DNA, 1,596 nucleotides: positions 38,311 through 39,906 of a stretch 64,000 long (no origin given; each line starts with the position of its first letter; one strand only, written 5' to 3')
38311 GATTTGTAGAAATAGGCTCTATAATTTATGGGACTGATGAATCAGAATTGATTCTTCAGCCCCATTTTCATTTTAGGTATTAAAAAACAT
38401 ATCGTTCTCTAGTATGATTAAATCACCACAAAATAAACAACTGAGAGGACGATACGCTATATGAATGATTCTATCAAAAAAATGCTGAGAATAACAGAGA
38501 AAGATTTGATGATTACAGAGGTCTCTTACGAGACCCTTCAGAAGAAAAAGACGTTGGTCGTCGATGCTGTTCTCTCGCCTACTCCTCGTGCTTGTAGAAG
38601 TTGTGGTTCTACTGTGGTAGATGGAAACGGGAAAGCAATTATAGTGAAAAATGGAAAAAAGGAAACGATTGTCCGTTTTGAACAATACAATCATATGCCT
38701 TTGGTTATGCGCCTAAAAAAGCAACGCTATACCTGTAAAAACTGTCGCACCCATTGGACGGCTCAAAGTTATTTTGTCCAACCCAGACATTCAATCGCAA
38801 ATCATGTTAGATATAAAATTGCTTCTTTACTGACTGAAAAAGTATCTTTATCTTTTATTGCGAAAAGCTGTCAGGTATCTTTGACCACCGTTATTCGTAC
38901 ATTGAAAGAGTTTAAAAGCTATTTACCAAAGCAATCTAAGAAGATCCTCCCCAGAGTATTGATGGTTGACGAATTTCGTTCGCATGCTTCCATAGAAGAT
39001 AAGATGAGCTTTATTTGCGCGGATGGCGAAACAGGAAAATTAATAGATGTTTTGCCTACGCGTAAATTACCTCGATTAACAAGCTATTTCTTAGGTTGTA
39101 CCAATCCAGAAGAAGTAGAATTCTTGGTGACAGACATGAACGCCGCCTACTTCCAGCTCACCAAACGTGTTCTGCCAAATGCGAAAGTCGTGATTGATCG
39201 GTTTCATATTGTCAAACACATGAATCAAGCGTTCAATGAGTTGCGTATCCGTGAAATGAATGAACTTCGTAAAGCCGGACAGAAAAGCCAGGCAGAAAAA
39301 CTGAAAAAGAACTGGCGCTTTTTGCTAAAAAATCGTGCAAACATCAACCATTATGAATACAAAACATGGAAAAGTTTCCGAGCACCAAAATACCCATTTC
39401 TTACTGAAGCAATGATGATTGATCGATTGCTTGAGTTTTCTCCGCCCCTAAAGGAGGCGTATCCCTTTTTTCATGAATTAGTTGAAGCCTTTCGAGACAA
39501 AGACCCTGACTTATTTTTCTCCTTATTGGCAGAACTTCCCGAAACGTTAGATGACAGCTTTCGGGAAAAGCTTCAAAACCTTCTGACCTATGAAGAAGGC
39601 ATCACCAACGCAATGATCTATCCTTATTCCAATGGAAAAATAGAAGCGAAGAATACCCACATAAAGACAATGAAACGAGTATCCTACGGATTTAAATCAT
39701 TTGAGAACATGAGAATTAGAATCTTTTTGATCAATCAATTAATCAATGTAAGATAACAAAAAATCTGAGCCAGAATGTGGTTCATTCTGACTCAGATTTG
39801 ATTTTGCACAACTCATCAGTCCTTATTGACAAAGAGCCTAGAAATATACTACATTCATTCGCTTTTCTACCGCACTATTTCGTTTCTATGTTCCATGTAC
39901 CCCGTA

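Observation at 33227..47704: IS1216-bounded 14.5-kb composite segment with tandem IS1216 duplication and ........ junctions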

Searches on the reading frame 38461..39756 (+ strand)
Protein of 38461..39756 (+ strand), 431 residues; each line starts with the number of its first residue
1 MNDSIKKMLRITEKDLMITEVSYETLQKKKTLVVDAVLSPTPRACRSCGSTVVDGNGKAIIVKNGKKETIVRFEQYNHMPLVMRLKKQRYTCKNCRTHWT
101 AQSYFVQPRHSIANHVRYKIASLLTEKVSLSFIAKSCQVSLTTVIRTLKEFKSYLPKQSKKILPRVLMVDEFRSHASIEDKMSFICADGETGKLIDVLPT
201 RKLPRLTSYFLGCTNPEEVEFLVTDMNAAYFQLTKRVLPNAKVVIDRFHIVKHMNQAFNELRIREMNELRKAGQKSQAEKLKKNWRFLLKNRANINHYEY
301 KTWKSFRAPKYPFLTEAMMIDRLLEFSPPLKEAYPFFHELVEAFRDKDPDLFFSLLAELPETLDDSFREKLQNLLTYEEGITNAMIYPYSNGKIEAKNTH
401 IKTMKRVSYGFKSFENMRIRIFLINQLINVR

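Call 35: search_protein_families(library=ncbifam, proteins=[window:38461-39756:+], max_evalue=0.00001)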
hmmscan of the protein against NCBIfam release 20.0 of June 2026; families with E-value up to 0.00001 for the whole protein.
window:38461-39756:+ (431 aa): 4 families
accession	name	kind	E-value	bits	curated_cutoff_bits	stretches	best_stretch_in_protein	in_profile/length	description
NF033550.5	transpos_ISL3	equivalog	3.2e-96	322.6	180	1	36-423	4-369/370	ISL3 family transposase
NF033558.1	transpos_IS1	equivalog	1.8e-10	41.1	100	1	86-247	18-176/199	IS1 family transposase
NF049917.1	ISAon1_downstr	equivalog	1e-08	34.8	250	1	217-415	109-316/327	ISAon1 family transposase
NF033529.1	transpos_ISLre2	equivalog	9.7e-06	25.1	200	0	221-284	175-236/382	ISLre2 family transposase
